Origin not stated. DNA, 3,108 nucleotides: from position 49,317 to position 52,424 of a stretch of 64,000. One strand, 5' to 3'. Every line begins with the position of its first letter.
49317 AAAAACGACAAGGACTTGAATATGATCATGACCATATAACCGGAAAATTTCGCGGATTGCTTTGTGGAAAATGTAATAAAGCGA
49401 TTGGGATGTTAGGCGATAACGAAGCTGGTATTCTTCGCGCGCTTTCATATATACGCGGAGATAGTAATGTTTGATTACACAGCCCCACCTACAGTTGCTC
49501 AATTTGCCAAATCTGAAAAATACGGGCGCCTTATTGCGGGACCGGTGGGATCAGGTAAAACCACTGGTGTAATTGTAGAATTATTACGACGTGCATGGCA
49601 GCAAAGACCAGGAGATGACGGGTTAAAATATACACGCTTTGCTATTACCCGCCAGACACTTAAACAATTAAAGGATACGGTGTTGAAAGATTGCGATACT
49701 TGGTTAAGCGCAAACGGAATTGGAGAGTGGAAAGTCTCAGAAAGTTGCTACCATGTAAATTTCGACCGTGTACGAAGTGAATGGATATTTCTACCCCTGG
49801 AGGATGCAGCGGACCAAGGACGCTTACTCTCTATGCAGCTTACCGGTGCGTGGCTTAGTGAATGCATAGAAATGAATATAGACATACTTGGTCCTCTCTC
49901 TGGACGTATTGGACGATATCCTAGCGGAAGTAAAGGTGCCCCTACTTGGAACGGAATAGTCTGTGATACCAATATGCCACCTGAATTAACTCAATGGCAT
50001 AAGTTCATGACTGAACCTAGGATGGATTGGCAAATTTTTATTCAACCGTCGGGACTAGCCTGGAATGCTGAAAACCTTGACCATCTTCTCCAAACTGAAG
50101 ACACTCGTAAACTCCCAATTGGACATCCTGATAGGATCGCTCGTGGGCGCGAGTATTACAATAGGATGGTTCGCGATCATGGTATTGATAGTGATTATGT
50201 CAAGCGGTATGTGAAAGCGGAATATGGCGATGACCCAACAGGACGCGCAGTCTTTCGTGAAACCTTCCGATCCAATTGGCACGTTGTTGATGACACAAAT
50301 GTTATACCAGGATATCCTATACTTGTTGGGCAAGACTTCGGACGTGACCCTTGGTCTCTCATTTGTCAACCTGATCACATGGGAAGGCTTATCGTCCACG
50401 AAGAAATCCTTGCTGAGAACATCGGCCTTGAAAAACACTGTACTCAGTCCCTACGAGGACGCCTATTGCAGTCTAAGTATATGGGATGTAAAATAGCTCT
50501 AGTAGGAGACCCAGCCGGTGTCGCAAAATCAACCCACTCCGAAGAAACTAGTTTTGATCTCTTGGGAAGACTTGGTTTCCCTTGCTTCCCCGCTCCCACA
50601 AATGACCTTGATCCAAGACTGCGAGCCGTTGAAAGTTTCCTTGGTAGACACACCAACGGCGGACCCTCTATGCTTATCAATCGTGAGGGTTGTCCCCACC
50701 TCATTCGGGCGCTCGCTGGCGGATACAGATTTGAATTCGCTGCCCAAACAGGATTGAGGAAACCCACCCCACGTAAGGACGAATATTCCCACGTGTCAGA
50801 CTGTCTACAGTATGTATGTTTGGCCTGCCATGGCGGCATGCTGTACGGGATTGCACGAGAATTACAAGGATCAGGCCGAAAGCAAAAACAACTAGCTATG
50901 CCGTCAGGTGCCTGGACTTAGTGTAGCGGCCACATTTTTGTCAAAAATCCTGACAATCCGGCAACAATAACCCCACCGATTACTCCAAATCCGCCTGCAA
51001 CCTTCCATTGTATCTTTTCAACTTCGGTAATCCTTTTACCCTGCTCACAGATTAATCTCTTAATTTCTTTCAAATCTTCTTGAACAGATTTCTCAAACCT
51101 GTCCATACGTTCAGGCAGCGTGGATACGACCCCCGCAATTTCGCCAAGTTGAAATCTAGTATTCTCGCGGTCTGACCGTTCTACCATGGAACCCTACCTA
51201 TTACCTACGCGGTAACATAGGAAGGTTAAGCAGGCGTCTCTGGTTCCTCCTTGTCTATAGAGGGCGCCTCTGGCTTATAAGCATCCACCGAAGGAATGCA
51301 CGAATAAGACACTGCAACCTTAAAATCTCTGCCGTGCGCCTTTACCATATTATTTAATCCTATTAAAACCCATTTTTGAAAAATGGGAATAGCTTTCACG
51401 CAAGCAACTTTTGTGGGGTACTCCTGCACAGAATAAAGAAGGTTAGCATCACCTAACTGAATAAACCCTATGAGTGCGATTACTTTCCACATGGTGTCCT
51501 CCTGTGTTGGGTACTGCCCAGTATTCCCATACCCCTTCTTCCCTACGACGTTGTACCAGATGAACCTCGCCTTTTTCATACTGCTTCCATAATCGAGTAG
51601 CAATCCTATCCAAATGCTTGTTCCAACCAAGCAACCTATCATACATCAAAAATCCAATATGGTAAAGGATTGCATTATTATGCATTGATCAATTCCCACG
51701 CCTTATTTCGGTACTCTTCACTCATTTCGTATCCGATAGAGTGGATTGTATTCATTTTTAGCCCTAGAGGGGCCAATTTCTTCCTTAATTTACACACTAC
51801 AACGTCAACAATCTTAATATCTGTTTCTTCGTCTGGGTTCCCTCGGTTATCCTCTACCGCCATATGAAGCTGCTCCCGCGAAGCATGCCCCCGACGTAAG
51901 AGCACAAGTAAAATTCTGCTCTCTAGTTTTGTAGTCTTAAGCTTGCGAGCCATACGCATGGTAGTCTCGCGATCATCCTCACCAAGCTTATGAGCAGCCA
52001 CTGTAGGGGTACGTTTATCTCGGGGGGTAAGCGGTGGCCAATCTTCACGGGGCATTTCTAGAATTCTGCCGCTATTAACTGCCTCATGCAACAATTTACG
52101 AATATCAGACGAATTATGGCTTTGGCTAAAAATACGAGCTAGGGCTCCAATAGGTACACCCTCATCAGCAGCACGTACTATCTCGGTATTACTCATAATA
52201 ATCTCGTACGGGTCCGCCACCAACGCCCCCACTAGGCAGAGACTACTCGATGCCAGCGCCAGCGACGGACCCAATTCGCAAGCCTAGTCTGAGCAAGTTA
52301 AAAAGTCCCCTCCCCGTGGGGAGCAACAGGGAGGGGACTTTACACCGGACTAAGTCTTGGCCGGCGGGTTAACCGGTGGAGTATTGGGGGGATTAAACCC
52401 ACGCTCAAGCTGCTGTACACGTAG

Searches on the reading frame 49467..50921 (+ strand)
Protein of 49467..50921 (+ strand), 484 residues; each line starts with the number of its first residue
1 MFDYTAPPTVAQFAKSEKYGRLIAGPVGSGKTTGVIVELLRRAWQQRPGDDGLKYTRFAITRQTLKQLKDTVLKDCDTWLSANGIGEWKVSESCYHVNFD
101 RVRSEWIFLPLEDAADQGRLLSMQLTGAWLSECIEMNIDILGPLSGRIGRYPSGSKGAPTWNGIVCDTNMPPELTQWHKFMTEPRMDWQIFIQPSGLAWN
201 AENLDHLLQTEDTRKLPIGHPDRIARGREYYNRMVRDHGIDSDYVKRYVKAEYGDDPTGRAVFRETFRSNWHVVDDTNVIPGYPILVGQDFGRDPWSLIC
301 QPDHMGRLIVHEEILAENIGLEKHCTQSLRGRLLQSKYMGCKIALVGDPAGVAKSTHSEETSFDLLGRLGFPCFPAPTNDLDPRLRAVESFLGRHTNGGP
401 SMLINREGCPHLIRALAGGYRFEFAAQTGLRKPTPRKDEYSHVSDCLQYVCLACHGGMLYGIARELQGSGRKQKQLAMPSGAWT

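Call 15: search_protein_families(library=phrogs, proteins=[window:49467-50921:+], max_evalue=0.001)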
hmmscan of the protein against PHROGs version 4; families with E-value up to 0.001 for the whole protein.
window:49467-50921:+ (484 aa): 1 family
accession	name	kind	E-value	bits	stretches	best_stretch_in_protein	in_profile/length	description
phrog_2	-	head and packaging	8.6e-21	75.4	1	20-458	279-596/807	terminase large subunit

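Call 31: find_related_loci(query=window:49467-50921:+, collection=viral_contigs, flank=10000)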
Query window:49467-50921:+ (484 aa) in viral_contigs; peptide patterns used: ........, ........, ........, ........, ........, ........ (x = any residue, [..] = any of these).
36 stretches matched a pattern; 34 encode a relative of the query (tblastn E <= 1e-3); 34 distinct loci.
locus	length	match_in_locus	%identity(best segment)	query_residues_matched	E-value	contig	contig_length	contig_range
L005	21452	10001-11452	93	1-484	0e+0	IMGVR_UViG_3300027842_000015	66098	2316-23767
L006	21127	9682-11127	81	2-484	0e+0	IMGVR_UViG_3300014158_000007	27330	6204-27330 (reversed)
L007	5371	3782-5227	81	2-484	0e+0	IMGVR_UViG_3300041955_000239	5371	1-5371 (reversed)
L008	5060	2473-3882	81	4-473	0e+0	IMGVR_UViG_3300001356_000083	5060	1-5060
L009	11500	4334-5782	78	2-484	0e+0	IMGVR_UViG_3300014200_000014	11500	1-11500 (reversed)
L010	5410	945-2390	78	2-484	0e+0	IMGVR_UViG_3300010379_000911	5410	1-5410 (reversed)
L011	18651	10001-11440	65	4-484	0e+0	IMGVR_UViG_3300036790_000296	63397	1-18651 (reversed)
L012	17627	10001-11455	64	2-484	0e+0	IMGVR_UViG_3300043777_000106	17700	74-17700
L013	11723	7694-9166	63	2-484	0e+0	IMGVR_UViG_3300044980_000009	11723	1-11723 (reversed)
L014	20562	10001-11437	64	2-475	0e+0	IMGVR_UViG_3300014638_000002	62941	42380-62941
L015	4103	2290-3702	64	2-472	0e+0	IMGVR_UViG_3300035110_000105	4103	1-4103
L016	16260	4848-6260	64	2-472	0e+0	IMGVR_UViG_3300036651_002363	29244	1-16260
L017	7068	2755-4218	62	2-484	0e+0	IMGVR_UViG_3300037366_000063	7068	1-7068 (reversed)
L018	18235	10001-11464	62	2-484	0e+0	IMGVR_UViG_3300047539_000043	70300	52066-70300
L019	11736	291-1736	61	4-484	0e+0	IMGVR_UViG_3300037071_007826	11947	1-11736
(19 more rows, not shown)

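Call 54: search_dna_similar(query=window:49467-50921:+, collection=phages, mode=protein, max_rows=15)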
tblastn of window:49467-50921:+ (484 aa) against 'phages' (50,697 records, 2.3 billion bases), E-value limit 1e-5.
Records with a match: 25; places in all: 25; records where one place covers at least 80% of the query: 23.
Best place of each record, by identity: <60% 25.
By first word of the organism name: Burkholderia 5; Rhizobium 4; Vibrio 2; Bacteriophage 2; Dunaliella 2; Myxococcus 2; Pseudomonas 1; Methylophilales 1; Pelagibacter 1; Pasteurella 1; and 4 more.
By host as written in the record: - 6; Rhizobium phaseoli N831 2; Dunaliella viridis var. palmelloides Teodoresco (Chlorophyta) 2; Myxococcus xanthus strain DK883 2; Rhizobium etli T3_14 1; Rhizobium phaseoli N931 1; Pseudomonas aeruginosa 1; Methylophilales bacterium FZCC2181 1; and 9 more.
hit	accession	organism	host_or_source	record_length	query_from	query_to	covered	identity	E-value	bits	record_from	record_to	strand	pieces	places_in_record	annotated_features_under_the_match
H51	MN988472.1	Rhizobium phage RHph_TM3_14A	Rhizobium etli T3_14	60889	4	484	99%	48.4%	4e-140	450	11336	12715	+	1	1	terminase large subunit protein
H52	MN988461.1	Rhizobium phage RHph_TM27A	Rhizobium phaseoli N831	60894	4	484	99%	48.4%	4e-140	450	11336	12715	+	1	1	terminase large subunit protein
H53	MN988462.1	Rhizobium phage RHph_TM27B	Rhizobium phaseoli N831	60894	4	484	99%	48.4%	4e-140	450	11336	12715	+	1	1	terminase large subunit protein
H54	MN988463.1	Rhizobium phage RHph_TM29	Rhizobium phaseoli N931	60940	4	484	99%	48.4%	4e-140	450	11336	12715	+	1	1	terminase large subunit protein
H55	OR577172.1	Pseudomonas phage Rollin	Pseudomonas aeruginosa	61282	1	480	99%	32.0%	1e-68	244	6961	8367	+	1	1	hypothetical protein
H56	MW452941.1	Methylophilales phage MEP301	Methylophilales bacterium FZCC2181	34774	2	453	93%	32.0%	1e-61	224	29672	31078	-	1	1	terminase large subunit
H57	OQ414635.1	Pelagibacter phage EXVC031P Hodr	Candidadtus Pelagibacter sp. HTCC1062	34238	10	465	94%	31.7%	6e-59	216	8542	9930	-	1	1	hypothetical protein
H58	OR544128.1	Pasteurella phage Pmp11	Pasteurella multocida Past22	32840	4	459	94%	31.4%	2e-59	217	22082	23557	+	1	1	terminase large subunit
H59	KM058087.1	Cronobacter phage vB_CsaP_Ss1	Cronobacter sakazakii ATCC BAA 894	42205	2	457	94%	30.5%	4e-49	187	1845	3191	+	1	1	putative terminase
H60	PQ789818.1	Burkholderia phage vB_E332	Burkholderia sp.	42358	9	454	92%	30.9%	1e-45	176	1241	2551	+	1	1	terminase large subunit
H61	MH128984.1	Burkholderia phage vB_BmuP_KL4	-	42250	9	454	92%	30.7%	7e-46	177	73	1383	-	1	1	large terminase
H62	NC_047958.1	Burkholderia phage vB_BmuP_KL4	-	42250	9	454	92%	30.7%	7e-46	177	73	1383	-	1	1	TerL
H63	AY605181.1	Burkholderia phage BcepC6B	-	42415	9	454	92%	30.7%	2e-45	176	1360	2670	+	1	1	g03: putative TerL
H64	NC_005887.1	Burkholderia phage BcepC6B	Burkholderia cepacia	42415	9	454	92%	30.7%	2e-45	176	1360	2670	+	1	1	TerL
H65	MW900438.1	Vibrio phage vB_ValP_VA-RY-3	Vibrio alginolyticus RY-3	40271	4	457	94%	30.0%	7e-47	180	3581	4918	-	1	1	putative terminase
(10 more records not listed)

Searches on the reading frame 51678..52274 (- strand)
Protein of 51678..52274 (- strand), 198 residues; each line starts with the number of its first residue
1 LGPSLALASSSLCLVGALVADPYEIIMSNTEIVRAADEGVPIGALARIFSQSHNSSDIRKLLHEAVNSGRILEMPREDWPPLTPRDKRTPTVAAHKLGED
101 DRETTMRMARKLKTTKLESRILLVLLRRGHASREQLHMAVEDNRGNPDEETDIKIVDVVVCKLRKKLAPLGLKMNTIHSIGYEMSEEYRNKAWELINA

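Call 16: search_protein_families(library=phrogs, proteins=[window:51678-52274:-], max_evalue=0.01)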
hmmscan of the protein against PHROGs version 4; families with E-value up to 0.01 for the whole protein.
window:51678-52274:- (198 aa): 2 families
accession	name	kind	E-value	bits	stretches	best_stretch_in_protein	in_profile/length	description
phrog_31800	-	transcription regulation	0.00037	21.4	1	121-187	31-96/152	transcriptional regulator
phrog_731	-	unknown function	0.00048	20.5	1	100-186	140-226/227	-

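Call 17: search_protein_families(library=pfam, proteins=[window:51678-52274:-], max_evalue=0.01)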
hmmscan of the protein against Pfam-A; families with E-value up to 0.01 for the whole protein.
window:51678-52274:- (198 aa): 1 family
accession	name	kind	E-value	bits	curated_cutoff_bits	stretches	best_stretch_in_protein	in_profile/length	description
PF00486.34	Trans_reg_C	-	1.6e-06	28.5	26.2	1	111-183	3-76/77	Transcriptional regulatory protein, C terminal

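Call 91: search_solved_structures(query=window:51678-52274:-, max_evalue=1)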
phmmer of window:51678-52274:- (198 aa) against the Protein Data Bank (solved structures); distinct sequences matched with E-value up to 1: 9.
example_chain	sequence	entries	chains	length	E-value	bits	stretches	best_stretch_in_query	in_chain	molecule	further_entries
7cx5_A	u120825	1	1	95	0.0011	22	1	91-185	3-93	Transcriptional regulatory protein CssR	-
2k4j_A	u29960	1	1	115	0.0013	21.9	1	96-183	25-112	Putative TRANSCRIPTIONAL REGULATOR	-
2m1b_A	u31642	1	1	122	0.11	15.5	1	118-188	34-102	Transcriptional regulatory protein, C terminal family protein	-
2jzy_A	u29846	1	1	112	0.22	14.6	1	101-183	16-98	Transcriptional regulatory protein PcoR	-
5dcl_A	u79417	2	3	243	0.57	13.2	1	116-186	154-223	PhoB family transcriptional regulator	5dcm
5dcm_B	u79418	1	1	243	0.62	13.1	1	116-187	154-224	PhoB family transcriptional regulator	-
6iju_A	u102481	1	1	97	0.63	13.1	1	111-183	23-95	DNA-binding response regulator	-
6kyx_A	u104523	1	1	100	0.68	13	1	111-183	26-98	DNA-binding response regulator ArlR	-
6is4_A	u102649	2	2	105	0.8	12.7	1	111-183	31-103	Response regulator ArlR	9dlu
